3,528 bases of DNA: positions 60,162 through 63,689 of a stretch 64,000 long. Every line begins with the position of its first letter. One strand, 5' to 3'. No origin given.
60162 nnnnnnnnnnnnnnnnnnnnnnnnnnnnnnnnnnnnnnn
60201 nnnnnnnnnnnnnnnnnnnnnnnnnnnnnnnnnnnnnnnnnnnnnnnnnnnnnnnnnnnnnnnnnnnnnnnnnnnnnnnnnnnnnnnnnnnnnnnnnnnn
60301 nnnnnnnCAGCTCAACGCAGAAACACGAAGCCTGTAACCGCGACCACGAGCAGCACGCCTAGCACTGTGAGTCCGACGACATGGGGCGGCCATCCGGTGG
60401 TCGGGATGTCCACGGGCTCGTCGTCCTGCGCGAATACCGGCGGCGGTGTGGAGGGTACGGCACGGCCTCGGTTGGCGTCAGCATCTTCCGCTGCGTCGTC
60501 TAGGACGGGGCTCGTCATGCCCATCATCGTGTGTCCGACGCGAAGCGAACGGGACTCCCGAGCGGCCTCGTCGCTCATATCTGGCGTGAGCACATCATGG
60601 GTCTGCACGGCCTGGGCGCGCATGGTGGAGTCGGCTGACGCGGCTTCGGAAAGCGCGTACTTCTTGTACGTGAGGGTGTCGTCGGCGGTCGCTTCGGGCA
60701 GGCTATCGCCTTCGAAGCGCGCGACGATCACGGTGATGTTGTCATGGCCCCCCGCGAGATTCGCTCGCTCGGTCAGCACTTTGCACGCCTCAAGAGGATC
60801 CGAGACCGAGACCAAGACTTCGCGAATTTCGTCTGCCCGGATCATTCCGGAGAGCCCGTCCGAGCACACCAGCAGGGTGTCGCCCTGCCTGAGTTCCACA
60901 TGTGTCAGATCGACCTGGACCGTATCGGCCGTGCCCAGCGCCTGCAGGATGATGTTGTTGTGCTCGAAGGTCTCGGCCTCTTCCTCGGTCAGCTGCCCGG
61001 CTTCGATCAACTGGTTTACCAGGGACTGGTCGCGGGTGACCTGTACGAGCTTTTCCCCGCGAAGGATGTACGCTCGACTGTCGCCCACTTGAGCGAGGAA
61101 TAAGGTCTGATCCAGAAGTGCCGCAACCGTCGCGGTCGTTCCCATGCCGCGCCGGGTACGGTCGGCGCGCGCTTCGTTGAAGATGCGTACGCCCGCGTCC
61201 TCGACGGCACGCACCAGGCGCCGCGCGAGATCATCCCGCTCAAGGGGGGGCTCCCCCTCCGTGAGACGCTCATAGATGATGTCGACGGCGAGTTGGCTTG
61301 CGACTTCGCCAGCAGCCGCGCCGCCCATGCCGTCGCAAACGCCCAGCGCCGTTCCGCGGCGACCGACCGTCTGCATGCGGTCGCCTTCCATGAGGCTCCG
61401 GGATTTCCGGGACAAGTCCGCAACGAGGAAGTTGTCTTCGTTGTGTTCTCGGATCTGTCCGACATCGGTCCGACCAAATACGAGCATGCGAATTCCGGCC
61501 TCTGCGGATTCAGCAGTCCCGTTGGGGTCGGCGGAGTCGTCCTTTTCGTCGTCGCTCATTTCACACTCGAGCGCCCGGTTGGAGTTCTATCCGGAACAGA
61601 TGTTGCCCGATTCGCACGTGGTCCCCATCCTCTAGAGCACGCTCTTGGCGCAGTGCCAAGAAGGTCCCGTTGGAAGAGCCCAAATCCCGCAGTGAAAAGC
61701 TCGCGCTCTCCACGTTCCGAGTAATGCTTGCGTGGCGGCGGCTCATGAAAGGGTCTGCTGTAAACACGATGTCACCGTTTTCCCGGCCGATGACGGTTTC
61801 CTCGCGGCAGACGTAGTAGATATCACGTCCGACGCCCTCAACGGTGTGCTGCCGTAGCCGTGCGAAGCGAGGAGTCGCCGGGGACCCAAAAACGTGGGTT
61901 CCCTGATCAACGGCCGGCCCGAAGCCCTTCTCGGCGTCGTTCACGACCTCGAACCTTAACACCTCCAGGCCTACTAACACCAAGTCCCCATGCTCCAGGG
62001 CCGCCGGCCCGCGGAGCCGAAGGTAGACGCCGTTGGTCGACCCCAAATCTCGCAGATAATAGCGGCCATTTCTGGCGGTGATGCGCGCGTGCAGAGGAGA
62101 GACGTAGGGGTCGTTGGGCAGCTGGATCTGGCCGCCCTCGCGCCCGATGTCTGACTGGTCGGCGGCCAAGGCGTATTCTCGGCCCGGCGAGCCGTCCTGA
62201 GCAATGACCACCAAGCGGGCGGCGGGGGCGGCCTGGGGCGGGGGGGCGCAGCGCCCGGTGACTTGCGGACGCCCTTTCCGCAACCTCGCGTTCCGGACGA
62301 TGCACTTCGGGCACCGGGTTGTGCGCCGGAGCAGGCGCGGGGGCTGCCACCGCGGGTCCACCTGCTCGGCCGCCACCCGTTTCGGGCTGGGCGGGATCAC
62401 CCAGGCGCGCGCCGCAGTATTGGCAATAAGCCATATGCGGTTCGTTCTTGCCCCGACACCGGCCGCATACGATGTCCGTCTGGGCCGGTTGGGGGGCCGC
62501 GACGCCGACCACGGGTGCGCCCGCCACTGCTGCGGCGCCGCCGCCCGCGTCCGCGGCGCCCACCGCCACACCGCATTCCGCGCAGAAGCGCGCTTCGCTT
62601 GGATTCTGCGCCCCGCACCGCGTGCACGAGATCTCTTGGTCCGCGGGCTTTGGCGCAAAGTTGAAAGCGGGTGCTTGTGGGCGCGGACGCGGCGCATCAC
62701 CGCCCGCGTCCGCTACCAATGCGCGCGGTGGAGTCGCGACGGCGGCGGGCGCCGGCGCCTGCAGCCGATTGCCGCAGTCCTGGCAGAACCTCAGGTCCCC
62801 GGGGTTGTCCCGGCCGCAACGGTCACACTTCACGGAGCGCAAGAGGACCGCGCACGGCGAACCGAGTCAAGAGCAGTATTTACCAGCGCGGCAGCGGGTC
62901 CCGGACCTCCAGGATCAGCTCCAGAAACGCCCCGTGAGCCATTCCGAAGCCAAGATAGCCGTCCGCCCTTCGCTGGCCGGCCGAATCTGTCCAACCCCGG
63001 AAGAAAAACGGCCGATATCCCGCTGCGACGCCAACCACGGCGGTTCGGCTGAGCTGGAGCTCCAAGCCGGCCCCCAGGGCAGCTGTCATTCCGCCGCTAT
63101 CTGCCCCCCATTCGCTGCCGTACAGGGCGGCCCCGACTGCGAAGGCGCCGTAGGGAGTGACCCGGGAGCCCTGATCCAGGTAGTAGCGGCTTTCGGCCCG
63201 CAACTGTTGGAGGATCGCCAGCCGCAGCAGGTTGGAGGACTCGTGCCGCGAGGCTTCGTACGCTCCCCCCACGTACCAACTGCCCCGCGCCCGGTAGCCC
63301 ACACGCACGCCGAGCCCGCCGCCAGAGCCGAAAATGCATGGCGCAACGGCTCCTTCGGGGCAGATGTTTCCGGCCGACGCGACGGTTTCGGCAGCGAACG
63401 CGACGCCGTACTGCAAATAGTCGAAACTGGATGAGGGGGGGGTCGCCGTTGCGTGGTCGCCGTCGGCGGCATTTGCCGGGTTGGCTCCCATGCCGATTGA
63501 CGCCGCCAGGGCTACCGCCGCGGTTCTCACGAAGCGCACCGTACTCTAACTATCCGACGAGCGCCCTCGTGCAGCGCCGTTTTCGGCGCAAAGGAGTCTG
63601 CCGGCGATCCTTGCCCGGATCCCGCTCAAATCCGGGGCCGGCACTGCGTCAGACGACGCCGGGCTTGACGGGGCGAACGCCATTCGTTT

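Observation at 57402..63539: Tightly coupled operon: OMP barrel, Zn-ribbon/FHA/FHA, membrane PP2C, two ATPase-less ABC permeases, thioredoxin-rhodanese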

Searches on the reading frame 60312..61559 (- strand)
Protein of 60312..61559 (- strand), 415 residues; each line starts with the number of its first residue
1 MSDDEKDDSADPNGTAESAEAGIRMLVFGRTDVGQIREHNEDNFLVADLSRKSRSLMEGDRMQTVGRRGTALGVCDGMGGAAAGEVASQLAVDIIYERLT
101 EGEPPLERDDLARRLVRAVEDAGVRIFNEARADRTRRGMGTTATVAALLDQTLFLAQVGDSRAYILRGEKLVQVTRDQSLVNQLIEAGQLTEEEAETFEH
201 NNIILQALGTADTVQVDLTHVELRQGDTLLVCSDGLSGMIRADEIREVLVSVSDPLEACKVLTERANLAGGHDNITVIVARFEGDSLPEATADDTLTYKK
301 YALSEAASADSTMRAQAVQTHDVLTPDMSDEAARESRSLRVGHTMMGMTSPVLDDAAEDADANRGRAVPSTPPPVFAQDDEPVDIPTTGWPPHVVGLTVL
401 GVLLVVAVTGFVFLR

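Call 3: search_protein_families(library=pfam, proteins=[window:60312-61559:-], max_evalue=0.01)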
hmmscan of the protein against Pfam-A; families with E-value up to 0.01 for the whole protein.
window:60312-61559:- (415 aa): 3 families
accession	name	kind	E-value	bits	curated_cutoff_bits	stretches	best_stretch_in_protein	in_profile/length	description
PF13672.11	PP2C_2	-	1e-14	55.1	24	1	66-260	21-199/209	Protein phosphatase 2C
PF00481.26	PP2C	-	3.1e-11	43.9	20.3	1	71-180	36-142/255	Protein phosphatase 2C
PF07228.17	SpoIIE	-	1.2e-06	29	25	1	69-282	4-191/192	Stage II sporulation protein E (SpoIIE)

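Call 18: search_protein_families(library=ncbifam, proteins=[window:60312-61559:-], max_evalue=0.01)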
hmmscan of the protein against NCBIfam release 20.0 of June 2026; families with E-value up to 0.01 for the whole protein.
window:60312-61559:- (415 aa): 3 families
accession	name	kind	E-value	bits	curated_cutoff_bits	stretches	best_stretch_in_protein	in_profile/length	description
NF033484.1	Stp1_PP2C_phos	equivalog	8.8e-70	234.8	230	1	31-280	2-231/232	Stp1/IreP family PP2C-type Ser/Thr phosphatase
NF011149.0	PRK14559.1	equivalog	1.3e-34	120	374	1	23-282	370-631/642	serine/threonine phosphatase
TIGR02865.1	spore_II_E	equivalog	0.0037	15.4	490.8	1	208-282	679-763/764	stage II sporulation protein E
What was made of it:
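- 60312..61559 (-): Stp1/IreP-type PP2C Ser/Thr phosphatase with a C-terminal tail anchor. NCBIfam NF033484, 234.8 bits against a 230 cut-off (call 18).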

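Call 44: find_homologous_proteins(query=window:60312-61559:-, max_evalue=1e-20)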
Query window:60312-61559:- (415 aa): 7822 proteins with E <= 1e-20 among 8000 candidates; the best 120 are listed.
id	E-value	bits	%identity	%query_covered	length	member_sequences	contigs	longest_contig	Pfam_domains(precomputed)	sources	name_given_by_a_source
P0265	1.5e-258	876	99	100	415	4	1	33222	PF13672.12,PF00481.27,PF07228.18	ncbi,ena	-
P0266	1.0e-219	748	85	100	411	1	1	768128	PF13672.12,PF00481.27,PF07228.18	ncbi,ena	-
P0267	1.2e-209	715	82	99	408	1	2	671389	PF13672.12,PF00481.27,PF07228.18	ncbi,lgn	ncbi:MAG: Stp1/IreP family PP2C-type Ser/Thr phosphatase [Polyangiaceae bacterium]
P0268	4.3e-194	663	78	96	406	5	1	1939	PF13672.12,PF00481.27,PF07228.18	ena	-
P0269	7.2e-194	663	74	100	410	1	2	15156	PF13672.12,PF00481.27,PF07228.18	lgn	-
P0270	5.5e-188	643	75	98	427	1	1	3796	PF13672.12,PF00481.27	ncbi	-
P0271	1.1e-186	639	74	97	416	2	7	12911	PF13672.12,PF00481.27,PF07228.18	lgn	-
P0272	4.5e-183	627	76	95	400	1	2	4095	PF13672.12,PF00481.27,PF07228.18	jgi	jgi:protein phosphatase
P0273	9.0e-182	623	75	97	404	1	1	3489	PF13672.12,PF00481.27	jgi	jgi:protein phosphatase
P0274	6.9e-181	620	74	97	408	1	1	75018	PF13672.12,PF00481.27,PF07228.18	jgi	jgi:PPM family protein phosphatase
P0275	9.2e-181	619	71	100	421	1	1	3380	PF13672.12,PF00481.27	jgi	jgi:PPM family protein phosphatase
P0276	9.8e-181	619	75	95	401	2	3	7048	PF13672.12,PF00481.27,PF07228.18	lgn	-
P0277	1.4e-180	619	72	98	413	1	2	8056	PF13672.12,PF00481.27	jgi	jgi:protein phosphatase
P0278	1.5e-180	619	73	97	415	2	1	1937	PF13672.12,PF00481.27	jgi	jgi:protein phosphatase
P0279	1.8e-180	619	70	100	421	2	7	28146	PF13672.12,PF00481.27,PF07228.18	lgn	-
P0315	2.4e-173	595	71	97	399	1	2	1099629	PF13672.12,PF00481.27,PF07228.18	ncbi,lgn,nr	ncbi:MAG TPA: Stp1/IreP family PP2C-type Ser/Thr phosphatase [Polyangiaceae bacterium]|nr:Stp1/IreP 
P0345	4.4e-171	588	70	97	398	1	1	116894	PF13672.12,PF00481.27,PF07228.18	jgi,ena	-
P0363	3.4e-170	585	70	97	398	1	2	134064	PF13672.12,PF00481.27,PF07228.18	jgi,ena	-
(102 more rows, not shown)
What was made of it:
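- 60312..61559 (-): More than 120 homologue clusters are at least 68 % identical (call 44).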

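Call 45: find_encoding_contigs(protein=P0315, flank=8000, max_places=1)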
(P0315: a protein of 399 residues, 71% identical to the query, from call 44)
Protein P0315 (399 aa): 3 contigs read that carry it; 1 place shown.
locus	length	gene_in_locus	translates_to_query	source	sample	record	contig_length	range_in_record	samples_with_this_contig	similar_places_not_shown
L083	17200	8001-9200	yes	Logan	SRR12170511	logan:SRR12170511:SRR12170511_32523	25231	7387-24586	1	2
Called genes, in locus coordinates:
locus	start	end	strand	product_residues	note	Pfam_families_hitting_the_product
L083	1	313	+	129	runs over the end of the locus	-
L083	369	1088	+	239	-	PF19567:CpsB_CapC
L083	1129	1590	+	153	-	-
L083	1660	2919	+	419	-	PF00069:Pkinase, PF07714:PK_Tyr_Ser-Thr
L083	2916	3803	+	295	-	PF03781:FGE-sulfatase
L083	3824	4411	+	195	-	PF00588:SpoU_methylase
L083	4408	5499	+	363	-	PF13174:TPR_6 (faint)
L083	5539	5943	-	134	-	-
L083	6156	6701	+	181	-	PF13505:OMP_b-brl (weak)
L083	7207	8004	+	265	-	PF16697:Yop-YscD_cpl (weak), PF00498:FHA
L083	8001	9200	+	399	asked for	PF00481:PP2C, PF13672:PP2C_2, PF07228:SpoIIE (faint)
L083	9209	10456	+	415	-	-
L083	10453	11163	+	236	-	-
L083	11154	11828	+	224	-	PF00085:Thioredoxin, PF13098:Thioredoxin_2, PF13905:Thioredoxin_8 (faint), PF00581:Rhodanese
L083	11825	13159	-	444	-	PF01969:Ni_insertion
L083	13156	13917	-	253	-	PF00731:AIRC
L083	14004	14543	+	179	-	-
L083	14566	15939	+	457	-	PF01523:PmbA_TldD_1st, PF19290:PmbA_TldD_2nd, PF19289:PmbA_TldD_3rd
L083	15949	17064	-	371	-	PF00932:LTD (weak)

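Call 46: find_encoding_contigs(protein=P0363, flank=8000, max_places=1)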
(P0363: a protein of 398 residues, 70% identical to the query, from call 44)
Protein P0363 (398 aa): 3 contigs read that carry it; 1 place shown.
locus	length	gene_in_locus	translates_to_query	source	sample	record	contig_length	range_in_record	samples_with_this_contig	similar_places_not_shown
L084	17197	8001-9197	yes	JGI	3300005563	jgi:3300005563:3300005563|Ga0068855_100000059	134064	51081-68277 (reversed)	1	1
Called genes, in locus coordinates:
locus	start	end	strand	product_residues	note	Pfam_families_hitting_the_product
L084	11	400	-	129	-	-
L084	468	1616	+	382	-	PF13481:AAA_25 (faint), PF01656:CbiA, PF02374:ArsA_ATPase, PF10609:ParA (faint), PF13614:AAA_31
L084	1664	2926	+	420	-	PF00069:Pkinase, PF07714:PK_Tyr_Ser-Thr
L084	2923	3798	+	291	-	PF03781:FGE-sulfatase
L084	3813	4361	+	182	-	PF00588:SpoU_methylase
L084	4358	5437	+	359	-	PF13174:TPR_6 (faint), PF13428:TPR_14 (faint)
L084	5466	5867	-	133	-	-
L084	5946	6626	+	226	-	PF13505:OMP_b-brl (weak)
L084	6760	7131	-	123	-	-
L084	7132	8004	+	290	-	PF16697:Yop-YscD_cpl (weak), PF00498:FHA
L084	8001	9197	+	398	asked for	PF00481:PP2C, PF13672:PP2C_2, PF07228:SpoIIE (faint)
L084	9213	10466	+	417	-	-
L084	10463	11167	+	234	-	PF00528:BPD_transp_1 (weak)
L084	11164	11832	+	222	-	PF00085:Thioredoxin, PF13098:Thioredoxin_2, PF00581:Rhodanese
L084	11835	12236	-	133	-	-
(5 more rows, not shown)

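Call 47: find_encoding_contigs(protein=P0345, flank=8000, max_places=1)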
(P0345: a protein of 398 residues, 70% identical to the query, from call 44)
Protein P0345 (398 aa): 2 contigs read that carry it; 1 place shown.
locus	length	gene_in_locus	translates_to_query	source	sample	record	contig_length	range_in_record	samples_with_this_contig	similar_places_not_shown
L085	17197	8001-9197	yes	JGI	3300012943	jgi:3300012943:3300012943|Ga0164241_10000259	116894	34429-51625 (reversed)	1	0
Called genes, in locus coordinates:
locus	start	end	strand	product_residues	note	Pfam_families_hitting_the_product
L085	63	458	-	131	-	-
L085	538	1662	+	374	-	PF10609:ParA (faint), PF13614:AAA_31, PF01656:CbiA, PF02374:ArsA_ATPase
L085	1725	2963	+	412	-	PF00069:Pkinase, PF07714:PK_Tyr_Ser-Thr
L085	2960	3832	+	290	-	PF03781:FGE-sulfatase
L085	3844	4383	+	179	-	PF00588:SpoU_methylase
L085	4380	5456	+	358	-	PF13174:TPR_6 (faint), PF13428:TPR_14 (faint)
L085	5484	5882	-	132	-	-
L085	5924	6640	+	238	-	PF13505:OMP_b-brl (weak)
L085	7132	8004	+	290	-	PF16697:Yop-YscD_cpl (weak), PF00498:FHA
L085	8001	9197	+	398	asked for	PF00481:PP2C, PF13672:PP2C_2, PF07228:SpoIIE (faint)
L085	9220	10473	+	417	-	-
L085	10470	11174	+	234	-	PF00528:BPD_transp_1 (weak)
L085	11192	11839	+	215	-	PF00085:Thioredoxin, PF13098:Thioredoxin_2, PF00581:Rhodanese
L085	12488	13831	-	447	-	PF01969:Ni_insertion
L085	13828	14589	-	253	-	PF00731:AIRC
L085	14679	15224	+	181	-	-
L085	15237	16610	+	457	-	PF01523:PmbA_TldD_1st, PF19290:PmbA_TldD_2nd, PF19289:PmbA_TldD_3rd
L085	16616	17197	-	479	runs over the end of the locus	PF00932:LTD (weak)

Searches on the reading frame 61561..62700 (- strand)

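Call 3: search_protein_families(library=pfam, proteins=[window:61561-62700:-], max_evalue=0.01)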
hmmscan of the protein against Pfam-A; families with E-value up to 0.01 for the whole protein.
window:61561-62700:- (379 aa): 2 families
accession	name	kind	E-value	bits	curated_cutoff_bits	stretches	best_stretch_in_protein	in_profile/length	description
PF00498.31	FHA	-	2.4e-28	98.8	20.7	2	302-365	1-67/67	FHA domain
PF16697.10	Yop-YscD_cpl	-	1.2e-12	48.3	33.2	2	297-372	14-91/94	Inner membrane component of T3SS, cytoplasmic domain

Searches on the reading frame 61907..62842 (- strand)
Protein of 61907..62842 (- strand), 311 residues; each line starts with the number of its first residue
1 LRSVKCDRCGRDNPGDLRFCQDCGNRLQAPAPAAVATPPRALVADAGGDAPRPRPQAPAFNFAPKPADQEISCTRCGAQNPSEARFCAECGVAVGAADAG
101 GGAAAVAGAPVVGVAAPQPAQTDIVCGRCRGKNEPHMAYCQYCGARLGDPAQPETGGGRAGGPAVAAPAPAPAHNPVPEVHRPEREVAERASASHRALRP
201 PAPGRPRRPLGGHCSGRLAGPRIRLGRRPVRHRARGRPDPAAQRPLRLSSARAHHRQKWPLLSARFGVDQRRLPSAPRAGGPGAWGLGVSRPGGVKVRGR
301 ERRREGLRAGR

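Call 3: search_protein_families(library=pfam, proteins=[window:61907-62842:-], max_evalue=0.01)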
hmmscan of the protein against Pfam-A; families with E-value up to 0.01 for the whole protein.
window:61907-62842:- (311 aa): 8 families
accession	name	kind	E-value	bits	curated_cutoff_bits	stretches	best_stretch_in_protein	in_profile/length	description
PF12773.13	DZR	-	5.6e-14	52.5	27.3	1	6-91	1-45/45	Double zinc ribbon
PF13240.11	Zn_Ribbon_1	-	2.2e-10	40.4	25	1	73-91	2-20/23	zinc-ribbon domain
PF24463.1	DUF7577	-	3.6e-08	33.3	28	2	3-28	2-27/27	Domain of unknown function (DUF7577)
PF24460.1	DUF7575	-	7.6e-07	28.8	28.5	1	4-27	4-27/28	Domain of unknown function (DUF7575)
PF13248.11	Zn_ribbon_3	-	1.9e-05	24.4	27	1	69-91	1-23/26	zinc-ribbon domain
PF17032.10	Zn_ribbon_15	-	2.2e-05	25.6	28.9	0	68-91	50-73/73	zinc-ribbon family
PF18912.6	DZR_2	-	0.00014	22.1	27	0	72-91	23-43/56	Double zinc ribbon domain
PF07191.17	Zn_ribbon_6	-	0.0017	18.7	25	0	3-28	16-40/67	Double zinc ribbon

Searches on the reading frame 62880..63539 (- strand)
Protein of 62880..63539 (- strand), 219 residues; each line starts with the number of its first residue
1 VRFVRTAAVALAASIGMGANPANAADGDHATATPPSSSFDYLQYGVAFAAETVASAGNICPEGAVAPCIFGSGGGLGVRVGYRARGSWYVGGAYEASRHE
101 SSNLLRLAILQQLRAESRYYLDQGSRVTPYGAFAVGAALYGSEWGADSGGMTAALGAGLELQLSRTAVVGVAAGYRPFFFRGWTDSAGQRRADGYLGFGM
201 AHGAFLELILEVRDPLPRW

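Call 3: search_protein_families(library=pfam, proteins=[window:62880-63539:-], max_evalue=0.01)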
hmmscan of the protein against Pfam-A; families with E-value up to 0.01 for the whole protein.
window:62880-63539:- (219 aa): 0 families

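Call 18: search_protein_families(library=ncbifam, proteins=[window:62880-63539:-], max_evalue=0.01)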
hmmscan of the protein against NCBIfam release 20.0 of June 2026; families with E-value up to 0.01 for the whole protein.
window:62880-63539:- (219 aa): 0 families

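Call 37: search_solved_structures(query=A2, max_evalue=10)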
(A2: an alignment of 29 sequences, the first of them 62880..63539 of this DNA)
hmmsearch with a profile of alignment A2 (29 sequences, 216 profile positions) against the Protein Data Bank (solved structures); distinct sequences matched with E-value up to 10: 0.
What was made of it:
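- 62880..63539 (-): Secreted 219-aa protein, probably a small outer-membrane beta-barrel. Two Cys (C60, C68) are invariant among orthologues. No PDB sequence hit (call 37).
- Tried and rejected: A PDB sequence relative of the OMP: none (call 37).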

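Call 38: search_protein_families(library=pfam, alignment_id=A2, max_evalue=1)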
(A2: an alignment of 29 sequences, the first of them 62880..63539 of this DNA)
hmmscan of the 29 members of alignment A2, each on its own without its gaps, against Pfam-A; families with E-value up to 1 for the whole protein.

A. member 1, window:62880-63539:- (219 aa): 1 family
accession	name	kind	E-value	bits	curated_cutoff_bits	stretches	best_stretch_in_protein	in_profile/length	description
PF19998.4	fvmX1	-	0.31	10.5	27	0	6-50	50-94/269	FtsH ternary system domain X1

B. families by the number of members that match (of 29 scanned): 9 families
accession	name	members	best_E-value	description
PF13505.12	OMP_b-brl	18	1e-06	Outer membrane protein beta-barrel domain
PF21088.3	MS_channel_1st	1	0.0088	Mechanosensitive ion channel, transmembrane helices 2/3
PF08906.16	T6SS_Tdi1_C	1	0.037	T6SS immunity protein Tdi1, C-terminal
PF13480.13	Acetyltransf_6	1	0.088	Acetyltransferase (GNAT) domain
PF03922.20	OmpW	1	0.11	OmpW family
PF05886.16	Orthopox_F8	1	0.18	Orthopoxvirus F8 protein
PF18824.6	LPD11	1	0.22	Large polyvalent protein-associated domain 11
PF19998.4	fvmX1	1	0.31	FtsH ternary system domain X1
PF13441.11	Gly-zipper_YMGG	1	0.84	YMGG-like Gly-zipper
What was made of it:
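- On Outer-membrane beta-barrel (PF13505 OMP_b-brl): 18 of 29 orthologues hit weakly, best 1e-6 (call 38).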
